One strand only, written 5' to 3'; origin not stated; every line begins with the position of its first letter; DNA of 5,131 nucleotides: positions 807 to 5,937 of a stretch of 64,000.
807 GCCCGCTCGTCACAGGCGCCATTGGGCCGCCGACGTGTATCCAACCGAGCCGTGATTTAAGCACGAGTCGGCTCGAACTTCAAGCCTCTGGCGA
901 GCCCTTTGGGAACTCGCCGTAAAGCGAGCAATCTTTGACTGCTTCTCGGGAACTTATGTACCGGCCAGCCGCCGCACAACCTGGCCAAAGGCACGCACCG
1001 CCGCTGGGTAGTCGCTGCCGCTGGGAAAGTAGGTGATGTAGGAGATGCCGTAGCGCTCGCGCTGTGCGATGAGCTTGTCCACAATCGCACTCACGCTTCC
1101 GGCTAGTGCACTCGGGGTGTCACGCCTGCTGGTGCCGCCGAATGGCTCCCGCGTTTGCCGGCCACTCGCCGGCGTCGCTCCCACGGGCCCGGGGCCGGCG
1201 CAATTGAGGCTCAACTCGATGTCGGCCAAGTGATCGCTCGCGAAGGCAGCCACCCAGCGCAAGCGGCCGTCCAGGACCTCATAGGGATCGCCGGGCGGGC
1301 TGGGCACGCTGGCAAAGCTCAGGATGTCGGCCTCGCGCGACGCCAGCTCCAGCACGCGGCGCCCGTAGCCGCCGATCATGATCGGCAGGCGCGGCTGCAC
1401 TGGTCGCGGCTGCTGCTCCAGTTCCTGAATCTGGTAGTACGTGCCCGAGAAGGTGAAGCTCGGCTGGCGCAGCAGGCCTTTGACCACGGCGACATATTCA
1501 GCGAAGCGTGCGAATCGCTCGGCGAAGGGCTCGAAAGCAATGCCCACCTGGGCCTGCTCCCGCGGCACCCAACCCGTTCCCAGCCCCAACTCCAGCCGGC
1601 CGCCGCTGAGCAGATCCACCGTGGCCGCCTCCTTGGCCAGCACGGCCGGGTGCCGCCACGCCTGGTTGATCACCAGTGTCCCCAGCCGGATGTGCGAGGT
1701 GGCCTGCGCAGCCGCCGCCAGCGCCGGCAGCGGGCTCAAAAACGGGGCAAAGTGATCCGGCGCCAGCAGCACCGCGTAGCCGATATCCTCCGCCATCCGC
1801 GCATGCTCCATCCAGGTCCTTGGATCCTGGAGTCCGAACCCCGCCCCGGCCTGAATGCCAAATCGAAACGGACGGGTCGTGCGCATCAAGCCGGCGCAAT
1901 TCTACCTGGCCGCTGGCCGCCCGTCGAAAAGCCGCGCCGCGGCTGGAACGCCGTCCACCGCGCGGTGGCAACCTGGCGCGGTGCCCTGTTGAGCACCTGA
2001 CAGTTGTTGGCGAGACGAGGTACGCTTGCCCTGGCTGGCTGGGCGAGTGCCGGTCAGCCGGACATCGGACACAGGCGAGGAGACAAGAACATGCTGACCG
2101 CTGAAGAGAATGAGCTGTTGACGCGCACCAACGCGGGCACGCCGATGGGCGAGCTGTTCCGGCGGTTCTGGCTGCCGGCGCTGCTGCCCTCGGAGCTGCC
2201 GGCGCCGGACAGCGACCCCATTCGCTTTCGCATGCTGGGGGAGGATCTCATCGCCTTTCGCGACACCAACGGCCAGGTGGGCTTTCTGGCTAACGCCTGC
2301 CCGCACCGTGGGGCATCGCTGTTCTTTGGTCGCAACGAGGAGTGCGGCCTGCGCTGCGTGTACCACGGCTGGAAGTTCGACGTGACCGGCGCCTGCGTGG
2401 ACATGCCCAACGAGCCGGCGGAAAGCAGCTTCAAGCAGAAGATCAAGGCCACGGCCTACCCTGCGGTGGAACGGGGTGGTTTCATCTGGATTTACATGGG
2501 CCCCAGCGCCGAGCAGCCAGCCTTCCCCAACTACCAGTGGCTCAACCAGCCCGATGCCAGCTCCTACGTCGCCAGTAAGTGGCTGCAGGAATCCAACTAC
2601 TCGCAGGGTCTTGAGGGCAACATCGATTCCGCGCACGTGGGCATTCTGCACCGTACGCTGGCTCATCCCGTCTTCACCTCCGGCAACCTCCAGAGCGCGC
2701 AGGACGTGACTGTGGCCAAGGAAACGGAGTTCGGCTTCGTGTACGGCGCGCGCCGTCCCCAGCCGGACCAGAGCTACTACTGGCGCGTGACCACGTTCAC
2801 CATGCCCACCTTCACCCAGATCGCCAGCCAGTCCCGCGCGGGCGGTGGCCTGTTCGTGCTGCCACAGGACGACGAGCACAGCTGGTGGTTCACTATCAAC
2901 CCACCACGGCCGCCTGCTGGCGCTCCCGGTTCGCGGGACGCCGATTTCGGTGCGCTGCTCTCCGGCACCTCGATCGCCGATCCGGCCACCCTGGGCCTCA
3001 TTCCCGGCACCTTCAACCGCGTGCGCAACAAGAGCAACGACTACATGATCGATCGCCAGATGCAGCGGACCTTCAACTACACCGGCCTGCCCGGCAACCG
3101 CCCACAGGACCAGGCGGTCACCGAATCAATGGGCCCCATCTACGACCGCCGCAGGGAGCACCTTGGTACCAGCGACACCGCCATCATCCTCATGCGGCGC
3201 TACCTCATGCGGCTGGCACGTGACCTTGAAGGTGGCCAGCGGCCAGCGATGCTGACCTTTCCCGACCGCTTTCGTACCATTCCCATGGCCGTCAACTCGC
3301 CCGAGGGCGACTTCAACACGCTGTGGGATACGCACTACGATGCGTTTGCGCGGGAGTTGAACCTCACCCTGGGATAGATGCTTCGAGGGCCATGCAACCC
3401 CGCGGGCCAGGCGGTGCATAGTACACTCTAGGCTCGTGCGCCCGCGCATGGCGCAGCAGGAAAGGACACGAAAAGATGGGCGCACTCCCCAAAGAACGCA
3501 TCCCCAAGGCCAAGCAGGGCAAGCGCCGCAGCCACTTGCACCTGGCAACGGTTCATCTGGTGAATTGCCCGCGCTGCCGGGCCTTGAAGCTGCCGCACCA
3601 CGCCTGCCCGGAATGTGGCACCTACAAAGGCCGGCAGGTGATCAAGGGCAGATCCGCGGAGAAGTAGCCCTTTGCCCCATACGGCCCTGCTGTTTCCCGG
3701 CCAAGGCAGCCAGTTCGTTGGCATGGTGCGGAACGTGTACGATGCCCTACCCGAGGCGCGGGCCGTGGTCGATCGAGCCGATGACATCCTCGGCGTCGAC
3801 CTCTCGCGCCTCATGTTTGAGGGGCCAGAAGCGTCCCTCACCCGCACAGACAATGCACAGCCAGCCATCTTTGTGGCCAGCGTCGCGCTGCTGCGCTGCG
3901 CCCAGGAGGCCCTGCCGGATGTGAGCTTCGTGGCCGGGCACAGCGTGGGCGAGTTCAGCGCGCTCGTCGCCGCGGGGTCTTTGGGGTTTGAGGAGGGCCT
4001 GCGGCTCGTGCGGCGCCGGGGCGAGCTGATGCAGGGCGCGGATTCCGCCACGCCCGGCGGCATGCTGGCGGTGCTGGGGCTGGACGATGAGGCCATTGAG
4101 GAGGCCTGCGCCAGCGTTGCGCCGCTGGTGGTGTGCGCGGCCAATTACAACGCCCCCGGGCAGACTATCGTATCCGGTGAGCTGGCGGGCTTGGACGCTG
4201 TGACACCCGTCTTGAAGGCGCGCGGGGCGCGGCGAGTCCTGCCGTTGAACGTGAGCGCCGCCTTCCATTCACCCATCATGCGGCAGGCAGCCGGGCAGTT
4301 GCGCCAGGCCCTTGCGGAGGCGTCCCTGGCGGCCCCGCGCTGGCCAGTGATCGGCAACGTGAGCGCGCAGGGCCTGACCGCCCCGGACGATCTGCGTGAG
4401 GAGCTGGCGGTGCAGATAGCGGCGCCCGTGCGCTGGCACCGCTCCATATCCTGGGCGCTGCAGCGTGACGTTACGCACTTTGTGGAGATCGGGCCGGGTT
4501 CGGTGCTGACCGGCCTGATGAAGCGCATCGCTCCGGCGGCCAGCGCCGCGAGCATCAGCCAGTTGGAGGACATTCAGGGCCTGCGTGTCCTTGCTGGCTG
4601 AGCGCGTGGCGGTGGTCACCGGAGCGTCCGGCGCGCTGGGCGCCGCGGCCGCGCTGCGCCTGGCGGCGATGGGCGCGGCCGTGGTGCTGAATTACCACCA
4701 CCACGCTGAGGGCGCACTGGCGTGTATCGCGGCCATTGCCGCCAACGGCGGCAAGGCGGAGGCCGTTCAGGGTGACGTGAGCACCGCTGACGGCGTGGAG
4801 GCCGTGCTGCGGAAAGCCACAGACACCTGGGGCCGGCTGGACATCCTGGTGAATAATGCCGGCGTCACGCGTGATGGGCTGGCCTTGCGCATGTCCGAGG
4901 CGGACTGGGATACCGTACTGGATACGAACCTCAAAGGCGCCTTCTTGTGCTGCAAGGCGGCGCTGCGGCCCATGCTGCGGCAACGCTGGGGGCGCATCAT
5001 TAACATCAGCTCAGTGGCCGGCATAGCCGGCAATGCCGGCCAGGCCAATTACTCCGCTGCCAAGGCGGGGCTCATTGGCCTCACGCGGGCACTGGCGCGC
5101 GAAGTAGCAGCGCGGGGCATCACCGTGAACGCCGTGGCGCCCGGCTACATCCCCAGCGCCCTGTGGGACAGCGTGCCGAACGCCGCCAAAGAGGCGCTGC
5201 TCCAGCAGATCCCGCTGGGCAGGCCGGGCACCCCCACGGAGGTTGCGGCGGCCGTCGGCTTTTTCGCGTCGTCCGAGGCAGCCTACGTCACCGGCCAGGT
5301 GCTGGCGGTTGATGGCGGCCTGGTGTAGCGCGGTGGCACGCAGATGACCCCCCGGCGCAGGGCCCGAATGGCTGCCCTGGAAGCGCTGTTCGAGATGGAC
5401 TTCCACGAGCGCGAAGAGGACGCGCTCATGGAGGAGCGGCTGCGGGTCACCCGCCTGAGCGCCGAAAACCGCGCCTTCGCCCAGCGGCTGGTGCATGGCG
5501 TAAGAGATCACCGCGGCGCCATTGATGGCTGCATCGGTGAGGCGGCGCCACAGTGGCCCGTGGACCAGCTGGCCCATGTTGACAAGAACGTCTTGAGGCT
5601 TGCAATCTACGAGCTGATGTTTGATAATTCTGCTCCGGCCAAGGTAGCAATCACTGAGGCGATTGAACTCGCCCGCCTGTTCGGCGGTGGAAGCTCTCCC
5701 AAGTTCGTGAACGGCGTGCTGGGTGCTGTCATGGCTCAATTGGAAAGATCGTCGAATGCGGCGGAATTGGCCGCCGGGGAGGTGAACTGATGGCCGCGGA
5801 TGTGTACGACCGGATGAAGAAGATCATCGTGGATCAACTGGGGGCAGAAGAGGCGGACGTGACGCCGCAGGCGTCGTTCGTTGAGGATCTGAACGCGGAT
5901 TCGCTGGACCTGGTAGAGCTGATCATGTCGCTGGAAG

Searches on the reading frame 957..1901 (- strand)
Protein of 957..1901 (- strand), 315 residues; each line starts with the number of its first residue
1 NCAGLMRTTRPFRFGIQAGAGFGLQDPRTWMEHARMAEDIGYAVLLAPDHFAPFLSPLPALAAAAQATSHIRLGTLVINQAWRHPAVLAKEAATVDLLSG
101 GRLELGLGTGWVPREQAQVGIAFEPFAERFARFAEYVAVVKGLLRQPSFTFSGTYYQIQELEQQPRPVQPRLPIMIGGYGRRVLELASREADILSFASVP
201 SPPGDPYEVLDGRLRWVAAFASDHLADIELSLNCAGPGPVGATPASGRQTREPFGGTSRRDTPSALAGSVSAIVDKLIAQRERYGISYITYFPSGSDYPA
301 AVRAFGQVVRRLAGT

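Call 32: search_protein_families(library=pfam, proteins=[window:957-1901:-], max_evalue=0.0001)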
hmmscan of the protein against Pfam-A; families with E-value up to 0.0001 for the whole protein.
window:957-1901:- (315 aa): 1 family
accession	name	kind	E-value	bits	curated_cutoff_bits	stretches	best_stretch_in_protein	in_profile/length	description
PF00296.26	Bac_luciferase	-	3.9e-50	171.4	27.9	1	22-203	19-196/314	Luciferase-like monooxygenase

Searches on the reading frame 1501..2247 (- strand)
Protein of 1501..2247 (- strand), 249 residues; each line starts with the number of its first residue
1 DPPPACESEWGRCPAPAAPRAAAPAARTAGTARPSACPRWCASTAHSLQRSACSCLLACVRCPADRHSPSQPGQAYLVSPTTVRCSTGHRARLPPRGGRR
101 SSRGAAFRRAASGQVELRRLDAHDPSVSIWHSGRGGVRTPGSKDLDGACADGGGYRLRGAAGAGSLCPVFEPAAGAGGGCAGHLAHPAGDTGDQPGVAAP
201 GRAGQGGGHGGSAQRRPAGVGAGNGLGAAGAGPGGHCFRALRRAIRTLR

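Call 43: search_protein_families(library=pfam, proteins=[window:1501-2247:-], max_evalue=0.00001)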
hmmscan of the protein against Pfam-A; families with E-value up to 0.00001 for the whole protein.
window:1501-2247:- (249 aa): 0 families

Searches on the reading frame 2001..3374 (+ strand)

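Call 32: search_protein_families(library=pfam, proteins=[window:2001-3374:+], max_evalue=0.0001)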
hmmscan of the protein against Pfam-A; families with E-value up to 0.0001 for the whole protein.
window:2001-3374:+ (458 aa): 2 families
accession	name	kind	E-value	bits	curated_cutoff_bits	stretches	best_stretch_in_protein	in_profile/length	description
PF19301.5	LigXa_C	-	1.2e-29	103.9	27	1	165-414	2-254/304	LigXa C-terminal domain like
PF00355.32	Rieske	-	1e-17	64.2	20.3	1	57-140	2-83/88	Rieske [2Fe-2S] domain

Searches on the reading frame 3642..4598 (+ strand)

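Call 32: search_protein_families(library=pfam, proteins=[window:3642-4598:+], max_evalue=0.0001)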
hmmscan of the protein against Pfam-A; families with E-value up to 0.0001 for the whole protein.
window:3642-4598:+ (319 aa): 1 family
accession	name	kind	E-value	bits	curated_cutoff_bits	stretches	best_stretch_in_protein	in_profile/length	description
PF00698.26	Acyl_transf_1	-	3.3e-40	139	32.7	1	17-295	3-277/319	Acyl transferase domain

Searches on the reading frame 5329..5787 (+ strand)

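Call 32: search_protein_families(library=pfam, proteins=[window:5329-5787:+], max_evalue=0.0001)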
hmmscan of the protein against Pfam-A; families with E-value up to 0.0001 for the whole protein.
window:5329-5787:+ (153 aa): 1 family
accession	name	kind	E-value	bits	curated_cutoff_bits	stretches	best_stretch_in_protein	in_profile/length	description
PF01029.23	NusB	-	1.3e-34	119.9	23.1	1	10-135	1-132/133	NusB family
